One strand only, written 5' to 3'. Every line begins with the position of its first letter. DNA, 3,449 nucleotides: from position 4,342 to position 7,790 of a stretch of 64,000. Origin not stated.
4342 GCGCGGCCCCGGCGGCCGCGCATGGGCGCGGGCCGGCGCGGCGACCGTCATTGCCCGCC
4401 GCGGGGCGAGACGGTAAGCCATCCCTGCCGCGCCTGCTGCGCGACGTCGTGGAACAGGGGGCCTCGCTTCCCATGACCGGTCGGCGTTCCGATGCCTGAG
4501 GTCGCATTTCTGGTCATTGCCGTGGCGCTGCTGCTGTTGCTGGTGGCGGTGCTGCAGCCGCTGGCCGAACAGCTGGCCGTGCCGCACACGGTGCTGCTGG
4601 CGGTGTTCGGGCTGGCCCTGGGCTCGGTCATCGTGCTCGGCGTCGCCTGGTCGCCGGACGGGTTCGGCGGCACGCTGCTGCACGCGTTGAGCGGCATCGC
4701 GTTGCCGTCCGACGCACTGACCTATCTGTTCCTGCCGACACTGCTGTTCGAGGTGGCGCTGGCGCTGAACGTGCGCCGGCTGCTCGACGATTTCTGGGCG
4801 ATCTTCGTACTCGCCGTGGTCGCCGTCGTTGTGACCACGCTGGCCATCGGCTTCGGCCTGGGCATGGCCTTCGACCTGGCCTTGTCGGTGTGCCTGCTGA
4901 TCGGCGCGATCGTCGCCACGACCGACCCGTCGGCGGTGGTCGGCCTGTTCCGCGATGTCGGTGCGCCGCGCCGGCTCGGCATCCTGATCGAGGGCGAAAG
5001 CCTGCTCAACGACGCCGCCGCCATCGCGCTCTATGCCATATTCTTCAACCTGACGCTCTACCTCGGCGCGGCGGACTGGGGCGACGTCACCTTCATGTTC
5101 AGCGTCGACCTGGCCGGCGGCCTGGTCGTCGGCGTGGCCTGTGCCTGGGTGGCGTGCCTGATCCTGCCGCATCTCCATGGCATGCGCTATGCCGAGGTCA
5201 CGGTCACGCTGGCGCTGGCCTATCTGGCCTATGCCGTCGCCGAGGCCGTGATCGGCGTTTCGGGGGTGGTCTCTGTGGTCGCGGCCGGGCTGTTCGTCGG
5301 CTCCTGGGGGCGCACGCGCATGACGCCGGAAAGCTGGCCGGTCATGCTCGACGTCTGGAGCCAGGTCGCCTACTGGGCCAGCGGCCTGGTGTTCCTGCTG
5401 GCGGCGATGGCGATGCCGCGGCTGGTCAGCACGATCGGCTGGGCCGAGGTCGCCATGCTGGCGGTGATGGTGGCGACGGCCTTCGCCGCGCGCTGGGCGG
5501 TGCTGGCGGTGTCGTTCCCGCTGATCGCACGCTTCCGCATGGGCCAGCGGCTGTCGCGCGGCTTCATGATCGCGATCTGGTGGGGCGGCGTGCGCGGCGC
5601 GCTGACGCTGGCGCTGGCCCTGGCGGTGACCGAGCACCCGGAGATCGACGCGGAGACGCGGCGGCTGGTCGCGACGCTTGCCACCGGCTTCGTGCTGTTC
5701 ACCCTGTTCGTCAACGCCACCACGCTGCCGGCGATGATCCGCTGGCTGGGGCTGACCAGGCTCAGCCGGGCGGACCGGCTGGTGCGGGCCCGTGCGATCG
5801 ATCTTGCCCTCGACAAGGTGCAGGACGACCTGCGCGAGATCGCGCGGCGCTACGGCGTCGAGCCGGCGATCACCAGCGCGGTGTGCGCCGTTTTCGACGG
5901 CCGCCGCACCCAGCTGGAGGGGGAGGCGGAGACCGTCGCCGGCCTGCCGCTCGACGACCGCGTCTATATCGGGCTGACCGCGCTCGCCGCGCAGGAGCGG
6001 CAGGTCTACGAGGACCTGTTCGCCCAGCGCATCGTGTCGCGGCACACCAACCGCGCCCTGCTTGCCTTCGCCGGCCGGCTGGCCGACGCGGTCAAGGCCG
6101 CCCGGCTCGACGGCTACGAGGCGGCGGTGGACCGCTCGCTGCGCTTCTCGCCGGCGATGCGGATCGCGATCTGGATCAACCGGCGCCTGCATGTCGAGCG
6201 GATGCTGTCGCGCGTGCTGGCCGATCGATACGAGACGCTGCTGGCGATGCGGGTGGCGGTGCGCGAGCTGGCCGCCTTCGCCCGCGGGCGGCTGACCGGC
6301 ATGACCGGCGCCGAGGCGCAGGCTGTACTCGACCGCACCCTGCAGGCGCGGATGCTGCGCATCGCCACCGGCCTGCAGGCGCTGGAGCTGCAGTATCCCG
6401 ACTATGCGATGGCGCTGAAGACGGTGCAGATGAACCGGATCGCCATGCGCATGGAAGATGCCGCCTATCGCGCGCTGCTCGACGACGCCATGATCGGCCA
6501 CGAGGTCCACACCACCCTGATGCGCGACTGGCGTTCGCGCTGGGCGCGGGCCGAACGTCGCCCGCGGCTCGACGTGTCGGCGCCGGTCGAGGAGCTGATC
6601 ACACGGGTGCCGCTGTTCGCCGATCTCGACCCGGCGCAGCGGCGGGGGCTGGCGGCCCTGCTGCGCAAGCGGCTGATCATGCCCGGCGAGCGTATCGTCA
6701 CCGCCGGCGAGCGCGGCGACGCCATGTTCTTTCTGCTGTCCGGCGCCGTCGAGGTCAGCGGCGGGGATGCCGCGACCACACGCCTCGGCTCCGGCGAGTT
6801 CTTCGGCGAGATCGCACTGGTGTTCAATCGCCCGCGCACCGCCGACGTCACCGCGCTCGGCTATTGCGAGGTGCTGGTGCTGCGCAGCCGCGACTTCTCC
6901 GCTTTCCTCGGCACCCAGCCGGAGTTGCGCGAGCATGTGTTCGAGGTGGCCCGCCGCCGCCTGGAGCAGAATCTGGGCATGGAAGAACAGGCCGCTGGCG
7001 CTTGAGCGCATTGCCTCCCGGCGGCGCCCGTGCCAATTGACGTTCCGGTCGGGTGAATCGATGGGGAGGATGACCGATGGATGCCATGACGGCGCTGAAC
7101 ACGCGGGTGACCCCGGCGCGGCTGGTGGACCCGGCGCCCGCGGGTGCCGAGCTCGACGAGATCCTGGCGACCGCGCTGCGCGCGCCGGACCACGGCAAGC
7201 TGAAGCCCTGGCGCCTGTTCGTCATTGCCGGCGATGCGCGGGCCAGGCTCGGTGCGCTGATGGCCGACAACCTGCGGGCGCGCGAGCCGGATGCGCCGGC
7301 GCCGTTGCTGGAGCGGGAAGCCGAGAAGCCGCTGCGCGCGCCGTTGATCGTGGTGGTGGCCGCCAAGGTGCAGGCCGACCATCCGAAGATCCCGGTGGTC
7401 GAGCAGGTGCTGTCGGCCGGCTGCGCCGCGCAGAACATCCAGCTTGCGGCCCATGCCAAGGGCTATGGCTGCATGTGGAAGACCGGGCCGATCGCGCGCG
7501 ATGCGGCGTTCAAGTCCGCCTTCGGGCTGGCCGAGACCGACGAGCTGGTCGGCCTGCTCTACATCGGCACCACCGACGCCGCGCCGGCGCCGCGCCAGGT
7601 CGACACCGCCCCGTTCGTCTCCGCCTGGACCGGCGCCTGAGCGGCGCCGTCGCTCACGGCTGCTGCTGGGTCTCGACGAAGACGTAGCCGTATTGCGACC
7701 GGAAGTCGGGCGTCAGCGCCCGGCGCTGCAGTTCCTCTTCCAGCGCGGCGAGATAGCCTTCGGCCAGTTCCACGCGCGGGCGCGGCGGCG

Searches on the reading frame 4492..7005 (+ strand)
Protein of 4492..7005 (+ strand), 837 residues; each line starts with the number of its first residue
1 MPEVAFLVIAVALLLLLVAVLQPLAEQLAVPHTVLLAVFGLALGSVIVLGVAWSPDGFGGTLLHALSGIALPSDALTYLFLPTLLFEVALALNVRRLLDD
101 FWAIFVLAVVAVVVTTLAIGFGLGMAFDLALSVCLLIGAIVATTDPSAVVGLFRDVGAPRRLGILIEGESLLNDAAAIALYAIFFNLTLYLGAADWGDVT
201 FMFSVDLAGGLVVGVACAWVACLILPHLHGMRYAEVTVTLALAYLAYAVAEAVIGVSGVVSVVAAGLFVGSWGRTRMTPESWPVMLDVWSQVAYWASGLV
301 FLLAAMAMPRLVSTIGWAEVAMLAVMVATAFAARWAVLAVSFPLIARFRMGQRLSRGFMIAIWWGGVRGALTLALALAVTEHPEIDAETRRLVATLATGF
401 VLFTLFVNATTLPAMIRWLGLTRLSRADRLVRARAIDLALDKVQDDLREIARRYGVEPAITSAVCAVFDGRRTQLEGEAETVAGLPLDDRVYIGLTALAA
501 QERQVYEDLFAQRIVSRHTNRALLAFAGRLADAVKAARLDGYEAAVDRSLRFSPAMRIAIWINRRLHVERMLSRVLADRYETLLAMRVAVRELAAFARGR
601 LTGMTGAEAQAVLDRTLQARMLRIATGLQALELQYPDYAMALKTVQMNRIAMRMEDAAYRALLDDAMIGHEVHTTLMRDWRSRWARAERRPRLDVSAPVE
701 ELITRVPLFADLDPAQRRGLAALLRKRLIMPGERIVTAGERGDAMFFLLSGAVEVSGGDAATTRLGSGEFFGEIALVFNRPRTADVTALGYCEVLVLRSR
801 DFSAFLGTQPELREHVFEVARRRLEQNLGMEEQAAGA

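Call 27: search_protein_families(library=pfam, proteins=[window:4492-7005:+], max_evalue=0.001)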
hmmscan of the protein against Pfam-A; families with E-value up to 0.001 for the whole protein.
window:4492-7005:+ (837 aa): 2 families
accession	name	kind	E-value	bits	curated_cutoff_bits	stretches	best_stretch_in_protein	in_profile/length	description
PF00999.27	Na_H_Exchanger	-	3.8e-47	161.4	26.2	1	16-418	4-375/375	Sodium/hydrogen exchanger, transmembrane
PF00027.35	cNMP_binding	-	1e-18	67.5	27.5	1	729-806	4-86/89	Cyclic nucleotide-binding domain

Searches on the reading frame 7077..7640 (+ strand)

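Call 27: search_protein_families(library=pfam, proteins=[window:7077-7640:+], max_evalue=0.001)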
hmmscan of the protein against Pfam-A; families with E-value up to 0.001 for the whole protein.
window:7077-7640:+ (187 aa): 1 family
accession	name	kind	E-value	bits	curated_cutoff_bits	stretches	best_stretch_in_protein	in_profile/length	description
PF00881.29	Nitroreductase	-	1.1e-25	91.2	23.5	1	22-164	16-166/167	Nitroreductase family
